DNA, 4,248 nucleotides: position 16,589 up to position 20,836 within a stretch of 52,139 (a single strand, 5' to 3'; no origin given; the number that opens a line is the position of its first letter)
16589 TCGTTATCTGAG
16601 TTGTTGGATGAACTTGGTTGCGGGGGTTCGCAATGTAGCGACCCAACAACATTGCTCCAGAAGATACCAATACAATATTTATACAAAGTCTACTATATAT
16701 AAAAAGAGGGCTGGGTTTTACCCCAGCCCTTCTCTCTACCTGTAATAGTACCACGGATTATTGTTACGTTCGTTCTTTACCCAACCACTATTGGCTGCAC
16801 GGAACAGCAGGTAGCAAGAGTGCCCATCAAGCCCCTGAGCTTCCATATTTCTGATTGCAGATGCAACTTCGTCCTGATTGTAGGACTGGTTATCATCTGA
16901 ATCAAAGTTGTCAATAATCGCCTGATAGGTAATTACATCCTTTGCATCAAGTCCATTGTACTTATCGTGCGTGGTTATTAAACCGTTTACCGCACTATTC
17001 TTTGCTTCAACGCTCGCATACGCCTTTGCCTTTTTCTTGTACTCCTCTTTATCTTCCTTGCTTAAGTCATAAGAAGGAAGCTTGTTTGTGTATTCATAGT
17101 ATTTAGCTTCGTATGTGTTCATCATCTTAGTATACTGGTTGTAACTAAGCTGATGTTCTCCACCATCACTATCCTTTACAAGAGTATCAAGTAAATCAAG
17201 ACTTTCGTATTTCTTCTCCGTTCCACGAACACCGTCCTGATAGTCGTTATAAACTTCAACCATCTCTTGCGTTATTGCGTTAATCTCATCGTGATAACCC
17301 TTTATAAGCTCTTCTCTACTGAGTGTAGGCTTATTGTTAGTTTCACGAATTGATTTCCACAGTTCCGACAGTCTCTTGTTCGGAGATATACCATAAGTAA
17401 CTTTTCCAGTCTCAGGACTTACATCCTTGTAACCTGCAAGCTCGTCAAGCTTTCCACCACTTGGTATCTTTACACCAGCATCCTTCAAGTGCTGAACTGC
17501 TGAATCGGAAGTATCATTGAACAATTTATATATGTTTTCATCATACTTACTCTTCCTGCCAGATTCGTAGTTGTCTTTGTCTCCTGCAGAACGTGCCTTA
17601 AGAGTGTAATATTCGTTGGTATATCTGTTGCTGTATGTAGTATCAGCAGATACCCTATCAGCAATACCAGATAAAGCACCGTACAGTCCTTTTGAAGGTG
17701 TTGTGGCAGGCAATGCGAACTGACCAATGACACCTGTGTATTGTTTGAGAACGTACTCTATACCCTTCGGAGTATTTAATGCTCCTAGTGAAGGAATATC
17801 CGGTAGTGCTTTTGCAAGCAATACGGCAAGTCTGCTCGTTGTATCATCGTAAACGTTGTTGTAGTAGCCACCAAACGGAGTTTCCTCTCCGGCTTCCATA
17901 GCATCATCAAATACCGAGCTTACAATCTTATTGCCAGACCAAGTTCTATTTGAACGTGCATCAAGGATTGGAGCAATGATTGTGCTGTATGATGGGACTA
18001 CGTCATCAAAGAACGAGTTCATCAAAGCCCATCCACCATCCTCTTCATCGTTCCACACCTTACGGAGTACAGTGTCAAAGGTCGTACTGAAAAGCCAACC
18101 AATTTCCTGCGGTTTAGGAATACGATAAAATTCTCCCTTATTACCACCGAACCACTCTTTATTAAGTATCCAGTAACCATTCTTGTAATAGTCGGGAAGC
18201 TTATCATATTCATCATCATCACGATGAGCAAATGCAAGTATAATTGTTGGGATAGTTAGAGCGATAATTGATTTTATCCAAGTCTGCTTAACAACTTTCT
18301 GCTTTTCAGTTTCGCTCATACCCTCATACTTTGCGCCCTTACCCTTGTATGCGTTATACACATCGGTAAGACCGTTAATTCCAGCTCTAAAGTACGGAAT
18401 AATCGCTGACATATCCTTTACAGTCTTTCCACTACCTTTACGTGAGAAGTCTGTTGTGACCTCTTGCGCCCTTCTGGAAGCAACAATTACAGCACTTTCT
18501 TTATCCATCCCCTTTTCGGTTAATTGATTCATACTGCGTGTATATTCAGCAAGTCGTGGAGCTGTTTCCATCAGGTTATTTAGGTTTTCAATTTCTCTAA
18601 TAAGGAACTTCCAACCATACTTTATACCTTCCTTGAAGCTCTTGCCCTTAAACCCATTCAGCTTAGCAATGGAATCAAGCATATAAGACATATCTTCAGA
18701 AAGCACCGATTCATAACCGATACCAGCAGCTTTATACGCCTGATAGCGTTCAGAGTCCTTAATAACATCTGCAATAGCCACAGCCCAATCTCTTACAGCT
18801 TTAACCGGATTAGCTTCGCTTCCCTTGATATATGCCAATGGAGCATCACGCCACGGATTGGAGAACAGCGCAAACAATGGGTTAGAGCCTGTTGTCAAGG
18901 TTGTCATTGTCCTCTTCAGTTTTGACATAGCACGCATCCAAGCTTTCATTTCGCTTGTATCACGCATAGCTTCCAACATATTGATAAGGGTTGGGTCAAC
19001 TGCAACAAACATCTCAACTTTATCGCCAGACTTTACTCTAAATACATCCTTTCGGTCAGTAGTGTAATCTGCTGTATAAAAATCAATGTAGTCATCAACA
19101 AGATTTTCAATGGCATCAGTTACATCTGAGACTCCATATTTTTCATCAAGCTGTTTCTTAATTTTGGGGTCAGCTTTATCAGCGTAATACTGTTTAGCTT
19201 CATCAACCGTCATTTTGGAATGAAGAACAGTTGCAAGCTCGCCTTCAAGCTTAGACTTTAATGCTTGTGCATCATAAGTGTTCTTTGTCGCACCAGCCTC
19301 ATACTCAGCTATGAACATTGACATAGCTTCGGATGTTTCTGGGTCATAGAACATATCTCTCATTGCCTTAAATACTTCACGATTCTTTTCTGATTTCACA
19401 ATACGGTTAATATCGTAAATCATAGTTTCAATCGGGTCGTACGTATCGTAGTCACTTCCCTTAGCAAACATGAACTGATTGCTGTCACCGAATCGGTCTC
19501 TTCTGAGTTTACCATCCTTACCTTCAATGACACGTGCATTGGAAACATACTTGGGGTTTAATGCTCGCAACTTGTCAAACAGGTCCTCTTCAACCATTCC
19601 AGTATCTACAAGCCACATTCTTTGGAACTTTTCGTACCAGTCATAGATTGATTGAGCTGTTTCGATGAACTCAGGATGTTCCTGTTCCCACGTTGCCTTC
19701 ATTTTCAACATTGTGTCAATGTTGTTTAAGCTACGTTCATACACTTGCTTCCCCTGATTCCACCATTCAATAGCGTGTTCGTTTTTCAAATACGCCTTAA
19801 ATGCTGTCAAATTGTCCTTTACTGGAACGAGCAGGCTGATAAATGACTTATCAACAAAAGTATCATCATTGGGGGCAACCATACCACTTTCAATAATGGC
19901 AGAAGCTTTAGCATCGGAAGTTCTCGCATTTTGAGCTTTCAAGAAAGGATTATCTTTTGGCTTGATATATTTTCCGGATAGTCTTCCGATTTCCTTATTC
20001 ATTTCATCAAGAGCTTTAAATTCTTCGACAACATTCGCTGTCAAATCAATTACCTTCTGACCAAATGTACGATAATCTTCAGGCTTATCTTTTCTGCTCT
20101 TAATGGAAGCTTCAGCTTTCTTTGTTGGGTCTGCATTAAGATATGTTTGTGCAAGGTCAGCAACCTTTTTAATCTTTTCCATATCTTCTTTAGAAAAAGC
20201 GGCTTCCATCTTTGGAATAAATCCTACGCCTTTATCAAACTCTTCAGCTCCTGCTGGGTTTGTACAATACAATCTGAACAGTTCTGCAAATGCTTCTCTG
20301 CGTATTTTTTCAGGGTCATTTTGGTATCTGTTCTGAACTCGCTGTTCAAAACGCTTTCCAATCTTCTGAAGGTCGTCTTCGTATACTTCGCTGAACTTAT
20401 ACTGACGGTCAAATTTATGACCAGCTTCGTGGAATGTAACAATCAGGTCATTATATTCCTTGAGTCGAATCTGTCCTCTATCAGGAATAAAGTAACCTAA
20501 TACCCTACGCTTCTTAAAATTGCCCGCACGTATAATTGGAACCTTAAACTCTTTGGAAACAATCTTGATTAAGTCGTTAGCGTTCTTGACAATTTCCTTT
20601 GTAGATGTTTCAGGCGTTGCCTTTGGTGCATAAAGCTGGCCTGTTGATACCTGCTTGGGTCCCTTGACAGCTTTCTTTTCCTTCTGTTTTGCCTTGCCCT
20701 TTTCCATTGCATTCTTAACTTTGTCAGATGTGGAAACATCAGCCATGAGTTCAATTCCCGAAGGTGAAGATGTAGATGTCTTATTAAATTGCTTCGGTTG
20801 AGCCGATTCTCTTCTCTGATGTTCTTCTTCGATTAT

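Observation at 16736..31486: A 4,916-aa polyvalent ORF occupies about 28% of the phage genome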

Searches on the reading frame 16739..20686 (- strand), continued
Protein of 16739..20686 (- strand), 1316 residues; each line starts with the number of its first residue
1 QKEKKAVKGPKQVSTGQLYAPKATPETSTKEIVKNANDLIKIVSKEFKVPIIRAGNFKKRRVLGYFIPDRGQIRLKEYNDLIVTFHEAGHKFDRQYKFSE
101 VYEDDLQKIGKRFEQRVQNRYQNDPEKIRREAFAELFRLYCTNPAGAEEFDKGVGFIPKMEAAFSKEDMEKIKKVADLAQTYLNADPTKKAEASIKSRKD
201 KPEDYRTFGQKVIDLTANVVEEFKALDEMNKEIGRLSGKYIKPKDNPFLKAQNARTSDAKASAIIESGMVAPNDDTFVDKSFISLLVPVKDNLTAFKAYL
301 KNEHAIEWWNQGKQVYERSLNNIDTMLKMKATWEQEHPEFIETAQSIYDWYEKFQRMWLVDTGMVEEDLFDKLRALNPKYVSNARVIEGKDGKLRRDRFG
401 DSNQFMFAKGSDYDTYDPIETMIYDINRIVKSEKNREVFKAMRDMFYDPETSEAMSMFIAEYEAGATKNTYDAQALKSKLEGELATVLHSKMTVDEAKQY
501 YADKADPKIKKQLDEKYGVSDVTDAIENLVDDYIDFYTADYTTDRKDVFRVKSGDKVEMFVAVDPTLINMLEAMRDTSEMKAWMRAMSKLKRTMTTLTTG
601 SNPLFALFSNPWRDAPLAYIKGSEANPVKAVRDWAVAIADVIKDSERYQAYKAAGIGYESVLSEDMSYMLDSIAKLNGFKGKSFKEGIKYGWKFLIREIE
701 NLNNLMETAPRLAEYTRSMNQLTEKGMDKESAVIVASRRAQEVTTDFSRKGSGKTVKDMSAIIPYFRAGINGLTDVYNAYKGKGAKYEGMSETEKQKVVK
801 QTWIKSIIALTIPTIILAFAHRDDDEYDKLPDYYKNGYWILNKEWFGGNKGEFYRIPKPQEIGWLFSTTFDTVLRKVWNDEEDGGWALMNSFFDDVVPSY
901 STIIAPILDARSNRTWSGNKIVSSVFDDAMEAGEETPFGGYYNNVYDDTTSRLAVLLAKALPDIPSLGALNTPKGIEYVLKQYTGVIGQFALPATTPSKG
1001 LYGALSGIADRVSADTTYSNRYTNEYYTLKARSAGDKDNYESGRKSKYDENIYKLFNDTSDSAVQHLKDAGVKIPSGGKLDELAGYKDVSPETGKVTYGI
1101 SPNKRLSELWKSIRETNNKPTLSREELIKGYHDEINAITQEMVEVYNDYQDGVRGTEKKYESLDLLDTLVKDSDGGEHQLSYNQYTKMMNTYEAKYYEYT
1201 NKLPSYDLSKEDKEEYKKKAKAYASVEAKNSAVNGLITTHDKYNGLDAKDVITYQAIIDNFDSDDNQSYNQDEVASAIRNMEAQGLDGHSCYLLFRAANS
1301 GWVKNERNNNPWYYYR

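Call 39: search_protein_families(library=pfam, proteins=[L003:4664-9928:+, L003:3672-4643:+, L005:8663-9988:+, L005:6838-8655:+, L005:4897-6795:+, P0003, P0006], max_evalue=0.01)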
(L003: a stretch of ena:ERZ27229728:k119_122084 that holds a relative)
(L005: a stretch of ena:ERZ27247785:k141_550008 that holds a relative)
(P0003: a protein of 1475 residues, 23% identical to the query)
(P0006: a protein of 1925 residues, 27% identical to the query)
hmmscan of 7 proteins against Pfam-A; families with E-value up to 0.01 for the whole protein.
L003:4664-9928:+ (1755 aa): 0 families

L003:3672-4643:+ (324 aa): 1 family
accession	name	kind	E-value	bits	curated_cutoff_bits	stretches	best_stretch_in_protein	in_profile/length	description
PF25588.1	DUF7934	-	9.5e-13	48.6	30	1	21-225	63-267/333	Family of unknown function (DUF7934)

L005:8663-9988:+ (442 aa): 0 families

L005:6838-8655:+ (606 aa): 0 families

L005:4897-6795:+ (633 aa): 0 families

P0003 (1475 aa): 3 families
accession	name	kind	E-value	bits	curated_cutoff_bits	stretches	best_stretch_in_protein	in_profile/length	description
PF18857.6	LPD38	-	6.2e-21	75.8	27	1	1018-1193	2-171/189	Large polyvalent protein associated domain 38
PF18819.6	MuF_C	-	2.8e-20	72.8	27.6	1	105-207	2-103/103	Phage MuF-C-terminal domain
PF18812.6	PBECR3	-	0.0034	17.7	30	0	93-138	19-70/115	phage-Barnase-EndoU-ColicinE5/D-RelE like nuclease3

P0006 (1925 aa): 2 families
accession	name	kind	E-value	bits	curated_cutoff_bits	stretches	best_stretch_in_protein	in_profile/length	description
PF18798.6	LPD3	-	1.8e-09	38.2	27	1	1236-1347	8-111/114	Large polyvalent protein-associated domain 3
PF18644.7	Phage_int_SAM_6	-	0.0091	16.4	27.5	0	326-369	40-83/132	Phage integrase SAM-like domain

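Call 62: predict_structure(alignment_id=A2)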
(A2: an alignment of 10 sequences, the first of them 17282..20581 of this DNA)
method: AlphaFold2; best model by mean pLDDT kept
length: 1100 residues; sequences in the alignment: 10
mean_pLDDT: 44.9   pTM: 0.32
mean pLDDT of the five models: 44.9, 43.0, 42.7, 41.4, 40.8
residues with pLDDT >= 90: 8; 70-90: 141; 50-70: 204; < 50: 747
segments of 3 or more residues with pLDDT < 50: 1-44, 162-175, 183-245, 346-380, 395-459, 469-471, 473-485, 487-596, 620-671, 706-751, 763-777, 809-815, 819-834, 845-918, 925-936, 942-1087, 1089-1100
pLDDT, mean of each block of 10 residues (from residue 1): 35 30 24 36 58 73 81 74 61 83 83 82 80 71 71 70 35 46 43 35 36 31 35 34 52 77 82 66 71 89 89 76 57 67 50 31 27 35 61 46 28 27 24 29 43 45 51 47 46 36 29 30 26 32 32 29 25 29 30 45 58 60 33 32 37 37 39 57 66 61 47 26 26 34 41 56 47 49 55 56 52 45 41 48 40 27 25 28 26 28 32 44 46 47 42 25 26 24 27 25 30 30 38 34 31 30 32 43 43 42
secondary structure, 60 per line:
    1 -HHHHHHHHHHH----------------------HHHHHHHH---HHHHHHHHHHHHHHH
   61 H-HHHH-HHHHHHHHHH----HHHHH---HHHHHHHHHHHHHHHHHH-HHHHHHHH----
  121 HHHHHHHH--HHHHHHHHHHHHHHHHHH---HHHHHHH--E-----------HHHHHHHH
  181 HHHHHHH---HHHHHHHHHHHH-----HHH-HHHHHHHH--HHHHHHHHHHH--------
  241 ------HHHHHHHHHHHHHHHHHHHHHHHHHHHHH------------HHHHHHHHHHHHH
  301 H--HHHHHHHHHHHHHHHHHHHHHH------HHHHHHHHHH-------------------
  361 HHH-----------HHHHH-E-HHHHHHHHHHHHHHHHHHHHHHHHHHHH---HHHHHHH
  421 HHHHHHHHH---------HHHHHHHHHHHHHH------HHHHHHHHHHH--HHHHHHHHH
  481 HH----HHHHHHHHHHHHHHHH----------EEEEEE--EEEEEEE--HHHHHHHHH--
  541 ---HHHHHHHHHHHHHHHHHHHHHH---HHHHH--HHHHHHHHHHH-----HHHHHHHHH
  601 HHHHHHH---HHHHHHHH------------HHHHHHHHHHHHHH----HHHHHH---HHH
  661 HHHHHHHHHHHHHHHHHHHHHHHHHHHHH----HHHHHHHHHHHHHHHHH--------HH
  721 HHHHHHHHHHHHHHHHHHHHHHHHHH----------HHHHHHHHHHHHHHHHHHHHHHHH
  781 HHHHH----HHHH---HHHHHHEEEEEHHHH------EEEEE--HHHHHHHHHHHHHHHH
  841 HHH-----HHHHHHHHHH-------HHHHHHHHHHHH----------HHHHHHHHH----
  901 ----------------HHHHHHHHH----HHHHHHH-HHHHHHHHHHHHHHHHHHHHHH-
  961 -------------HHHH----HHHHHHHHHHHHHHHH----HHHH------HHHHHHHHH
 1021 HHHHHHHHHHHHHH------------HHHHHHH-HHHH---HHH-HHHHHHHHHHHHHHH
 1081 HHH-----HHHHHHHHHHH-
elements in order (helices of 4 or more, strands of 3 or more residues): H2-12 H35-42 H46-61 H63-66 H68-77 H82-86 H90-107 H109-116 H121-128 H131-148 H152-158 H173-187 H191-202 H212-219 H222-232 H247-275 H288-301 H304-325 H332-341 H375-379 H383-410 H414-429 H439-452 H459-469 H472-482 H487-502 E513-518 E521-527 H530-538 H544-565 H569-573 H576-586 H592-607 H611-618 H631-644 H649-654 H658-689 H694-710 H719-746 H757-785 H790-793 H797-802 E803-807 H808-811 E818-822 H825-843 H849-858 H866-877 H888-896 H917-925 H930-936 H938-959 H974-977 H982-997 H1002-1005 H1012-1034 H1047-1053 H1055-1058 H1066-1083 H1089-1099
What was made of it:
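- The C-terminal module could not be modelled (mean pLDDT 44.9, call 62), so its role is a guess.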

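Call 68: fold_search(model_id=the predicted structure, library=pdb)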
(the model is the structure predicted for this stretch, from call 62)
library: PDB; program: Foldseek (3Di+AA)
matches with E <= 10: 50; with E <= 0.001: 0
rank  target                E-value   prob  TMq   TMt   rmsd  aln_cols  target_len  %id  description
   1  4haw_C                9.8e-01  0.04  0.08  0.08  33.4      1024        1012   14  Crystal structure of CRM1 inhibitor Leptomycin B in complex with CRM1(K548A)-Ran-RanBP1 (released 2013-01-09)
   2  7shm_A                1.0e+00  0.09  0.07  0.11  22.8       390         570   12  Cryo-EM structure of ATP-bound human peroxisomal fatty acid transporter ABCD1 (released 2021-11-03)
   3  8seq_A                1.1e+00  0.03  0.07  0.04  35.4      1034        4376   11  Cryo-EM Structure of RyR1 + AMP (released 2023-05-24)
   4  7shm_B                1.2e+00  0.08  0.07  0.10  23.1       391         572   12  Cryo-EM structure of ATP-bound human peroxisomal fatty acid transporter ABCD1 (released 2021-11-03)
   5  4hay_C                1.2e+00  0.04  0.09  0.09  33.1      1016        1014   12  Crystal structure of CRM1 inhibitor Leptomycin B in complex with CRM1(K548E,K579Q)-Ran-RanBP1 (released 2013-01-09)
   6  9ogn_C                1.4e+00  0.04  0.09  0.09  33.5      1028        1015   11  Crystal Structure of KPT396 in complex with CRM1-Ran-RanBP1 (released 2025-11-26)
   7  8uxm_A                2.6e+00  0.02  0.06  0.03  40.3       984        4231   10  Structure of PKA phosphorylated human RyR2-R420W in the open state in the presence of calcium and calmodulin (released 2023-11-22)
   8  3obv_H                2.9e+00  0.03  0.06  0.12  29.9       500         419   10  Autoinhibited Formin mDia1 Structure (released 2010-11-24)
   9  9nw3_5A               3.0e+00  0.02  0.06  0.08  103.2       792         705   11  Ciliary tip central pair (released 2025-07-30)
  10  7t65_A                3.1e+00  0.02  0.08  0.04  38.8      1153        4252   11  Rabbit RyR1 disease mutant Y523S in complex with FKBP12.6 embedded in lipidic nanodisc in the open state (released 2022-07-20)
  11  9inh_A                3.3e+00  0.03  0.06  0.09  24.8       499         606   10  Cryo-EM structure of human XPR1 in complex with InsP6 in outward-facing state (SPX visible)-in the presence of KIDINS2 (released 2025-04-02)
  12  8ucm_A                4.1e+00  0.03  0.06  0.12  25.2       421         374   11  Komagataella pastoris Cytochrome c oxidase in complex with human VMAT2 and Reserpine (released 2024-10-09)
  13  8izp                  4.3e+00  0.02  0.09  0.08  39.5      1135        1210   10  Multidrug resistance-associated protein 3 (released 2024-04-10)
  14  9ngj_A                4.4e+00  0.02  0.06  0.08  25.6       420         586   13  CryoEM structure of human ABCD3 bound to Phytanoyl-CoA (released 2025-12-17)
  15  7s8u                  4.6e+00  0.03  0.06  0.08  23.8       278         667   13  Cryo-EM structure of a mammalian peptide transporter (PepT1/slc15a1) in nanodisc (released 2022-07-20)
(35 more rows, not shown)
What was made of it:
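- Tried and rejected: The AlphaFold model of the C-terminal module was poor (pLDDT 44.9; call 62), and its Foldseek hits are meaningless (call 68).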

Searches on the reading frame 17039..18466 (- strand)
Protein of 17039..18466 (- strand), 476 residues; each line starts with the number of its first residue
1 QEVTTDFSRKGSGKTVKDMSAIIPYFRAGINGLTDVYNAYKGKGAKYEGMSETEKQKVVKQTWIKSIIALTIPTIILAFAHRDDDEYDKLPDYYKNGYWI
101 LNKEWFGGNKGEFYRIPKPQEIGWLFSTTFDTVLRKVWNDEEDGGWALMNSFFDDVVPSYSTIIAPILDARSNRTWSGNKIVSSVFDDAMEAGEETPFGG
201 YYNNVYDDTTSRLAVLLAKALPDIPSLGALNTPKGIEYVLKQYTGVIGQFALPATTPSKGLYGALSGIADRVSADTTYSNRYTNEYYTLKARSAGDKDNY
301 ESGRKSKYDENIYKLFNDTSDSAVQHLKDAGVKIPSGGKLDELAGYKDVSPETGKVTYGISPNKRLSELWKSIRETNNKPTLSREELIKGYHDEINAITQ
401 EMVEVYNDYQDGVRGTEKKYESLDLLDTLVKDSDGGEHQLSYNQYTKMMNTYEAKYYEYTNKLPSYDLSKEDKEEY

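Call 85: find_related_loci(query=A6, collection=genome_contigs, flank=10000)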
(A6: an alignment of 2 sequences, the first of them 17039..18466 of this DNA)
Query A6 (476 aa) in genome_contigs; peptide patterns used: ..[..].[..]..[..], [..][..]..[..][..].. (x = any residue, [..] = any of these).
107 stretches matched a pattern; 1 encode a relative of the query (tblastn E <= 1e-3); 1 distinct loci.
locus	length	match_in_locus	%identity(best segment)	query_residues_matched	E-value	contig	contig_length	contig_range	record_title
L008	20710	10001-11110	40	2-407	2e-81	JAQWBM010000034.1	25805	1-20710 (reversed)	MAG: Eubacteriales bacterium isolate STF2_22 NODE_4372_length_25805_cov_8.056585_Sandtown_F2, whole genome shotgun seque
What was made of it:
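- Tried and rejected: The two-sequence version gave one locus (call 85).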

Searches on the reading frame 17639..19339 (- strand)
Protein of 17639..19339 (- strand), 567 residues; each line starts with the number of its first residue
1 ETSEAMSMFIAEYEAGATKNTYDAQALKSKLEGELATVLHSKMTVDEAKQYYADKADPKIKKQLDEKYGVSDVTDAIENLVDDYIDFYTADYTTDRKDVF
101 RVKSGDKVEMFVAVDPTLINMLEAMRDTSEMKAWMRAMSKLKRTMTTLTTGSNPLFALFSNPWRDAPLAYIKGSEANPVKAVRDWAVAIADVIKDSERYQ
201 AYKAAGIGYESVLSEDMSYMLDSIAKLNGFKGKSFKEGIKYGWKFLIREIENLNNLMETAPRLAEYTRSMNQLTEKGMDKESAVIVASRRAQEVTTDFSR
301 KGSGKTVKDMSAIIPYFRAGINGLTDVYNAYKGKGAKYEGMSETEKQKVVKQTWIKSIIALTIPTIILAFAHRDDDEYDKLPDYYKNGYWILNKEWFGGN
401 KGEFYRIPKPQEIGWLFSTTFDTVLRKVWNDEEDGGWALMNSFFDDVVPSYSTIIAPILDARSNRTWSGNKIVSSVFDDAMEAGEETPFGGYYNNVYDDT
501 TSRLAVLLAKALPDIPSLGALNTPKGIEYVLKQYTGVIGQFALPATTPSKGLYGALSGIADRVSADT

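Call 96: search_dna_similar(query=window:17639-19339:-, collection=phages, mode=protein, max_rows=40, rows=spread, max_evalue=0.001)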
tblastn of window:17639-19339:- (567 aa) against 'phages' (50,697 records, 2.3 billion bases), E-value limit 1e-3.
Records with a match: 323; places in all: 323; records where one place covers at least 80% of the query: 10.
Best place of each record, by identity: <60% 323.
By first word of the organism name: Vibrio 120; Stx2a-converting 77; Escherichia 74; Stx2-converting 12; Stx 6; Shigella 6; Pelagibacter 5; Enterobacteria 5; Stx1 4; Thalassomonas 2; and 10 more.
By host as written in the record: - 197; Vibrio crassostreae 11; Escherichia coli K514 (EHEC) 7; Escherichia coli 5; Vibrio tasmaniensis 4; Escherichia coli O157:H7 Morioka V526 4; Escherichia coli O157:H7 4; Candidatus Pelagibacter ubique HTCC1062 3; and 70 more.
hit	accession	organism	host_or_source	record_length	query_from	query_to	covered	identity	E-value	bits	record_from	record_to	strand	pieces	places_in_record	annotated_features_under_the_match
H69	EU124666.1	Thalassomonas phage BA3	Thalassomonas loyana LMG 22536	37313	50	546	88%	25.0%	5e-11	72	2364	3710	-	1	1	hypothetical protein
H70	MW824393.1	Vibrio phage 36E38.1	Vibrio crassostreae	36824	115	546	76%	24.7%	1e-9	67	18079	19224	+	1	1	hypothetical protein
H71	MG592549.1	Vibrio phage 1.183.O._10N.286.48.B7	Vibrio sp.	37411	115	546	76%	24.2%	4e-10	69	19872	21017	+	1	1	coil containing protein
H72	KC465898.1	Pelagibacter phage HTVC010P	Candidatus Pelagibacter ubique HTCC1062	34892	154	543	69%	23.8%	1e-6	57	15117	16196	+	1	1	hypothetical protein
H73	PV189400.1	Escherichia phage vB_EcoP_phi296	Escherichia coli K514 (EHEC)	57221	100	410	55%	24.7%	1e-7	61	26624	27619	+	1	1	hypothetical protein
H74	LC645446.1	Stx2a-converting phage Stx2_H27V05_wrbA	-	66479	100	410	55%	24.4%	1e-7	61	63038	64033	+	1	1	none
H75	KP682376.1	Escherichia phage PA12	Escherichia coli PA12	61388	100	410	55%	24.4%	1e-7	61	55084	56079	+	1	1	hypothetical protein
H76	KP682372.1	Escherichia phage PA4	Escherichia coli PA4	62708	100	410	55%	24.4%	1e-7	61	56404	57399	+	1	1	hypothetical protein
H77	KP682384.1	Escherichia phage PA32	Escherichia coli PA32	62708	100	410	55%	24.4%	1e-7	61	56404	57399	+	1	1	hypothetical protein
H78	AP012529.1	Stx2-converting phage Stx2a_F403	Escherichia coli O157:H7 strain F403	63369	100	410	55%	24.4%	1e-7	61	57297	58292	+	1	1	hypothetical protein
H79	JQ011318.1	Escherichia phage TL-2011c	Escherichia coli O103:H25 strain ...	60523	100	410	55%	24.4%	2e-7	60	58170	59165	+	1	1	hypothetical protein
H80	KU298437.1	Escherichia phage phiON-2011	Escherichia coli O104:H4 strain ON-2011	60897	100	410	55%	24.4%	2e-7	60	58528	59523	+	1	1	hypothetical protein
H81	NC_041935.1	Escherichia phage PA28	Escherichia coli PA28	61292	100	410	55%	24.4%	4e-7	59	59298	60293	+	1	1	LPD5 domain-containing protein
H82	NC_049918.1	Escherichia phage ArgO145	Escherichia coli O145:H- strain FB5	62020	100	410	55%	24.4%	4e-7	59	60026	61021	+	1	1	LPD5 domain-containing protein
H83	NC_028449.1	Escherichia phage PA2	Escherichia coli PA2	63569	100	410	55%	24.4%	4e-7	59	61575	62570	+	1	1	LPD5 domain-containing protein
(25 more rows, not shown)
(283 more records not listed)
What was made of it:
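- Closest known: Sepvirinae. Same: It shares part of the C-terminal module (24% id over 55% of aa 4050-4616; call 96).
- It is present in 323 phage records (call 96).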

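Call 97: get_annotated_region(hit=H83, flank=9000)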
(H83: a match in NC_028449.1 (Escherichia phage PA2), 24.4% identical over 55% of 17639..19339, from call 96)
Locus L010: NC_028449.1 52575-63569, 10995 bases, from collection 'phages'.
description: Escherichia phage PA2, complete genome.
organism: Escherichia phage PA2 (NCBI taxid 1660365)
taxonomy: Viruses; Duplodnaviria; Heunggongvirae; Uroviricota; Caudoviricetes; Sepvirinae; Oslovirus; Oslovirus PA2
host: Escherichia coli PA2; source: -; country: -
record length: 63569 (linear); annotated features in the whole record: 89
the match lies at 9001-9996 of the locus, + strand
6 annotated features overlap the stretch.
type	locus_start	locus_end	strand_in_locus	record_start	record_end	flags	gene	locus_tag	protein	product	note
CDS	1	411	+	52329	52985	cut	-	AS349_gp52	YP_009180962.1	hypothetical protein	FIG00640276: hypothetical protein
CDS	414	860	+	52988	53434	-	-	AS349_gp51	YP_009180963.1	hypothetical protein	FIG00642416: hypothetical protein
CDS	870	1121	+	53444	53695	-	-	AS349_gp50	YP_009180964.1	bacteriocin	-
CDS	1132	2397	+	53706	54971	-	-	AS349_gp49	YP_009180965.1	hypothetical protein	FIG00639620: hypothetical protein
CDS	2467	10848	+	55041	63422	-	-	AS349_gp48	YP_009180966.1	LPD5 domain-containing protein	-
misc_recomb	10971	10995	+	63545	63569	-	-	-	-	-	attR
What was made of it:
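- Closest known: Sepvirinae. Same: It is 2,793 aa and is the last late gene next to attR (call 97).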
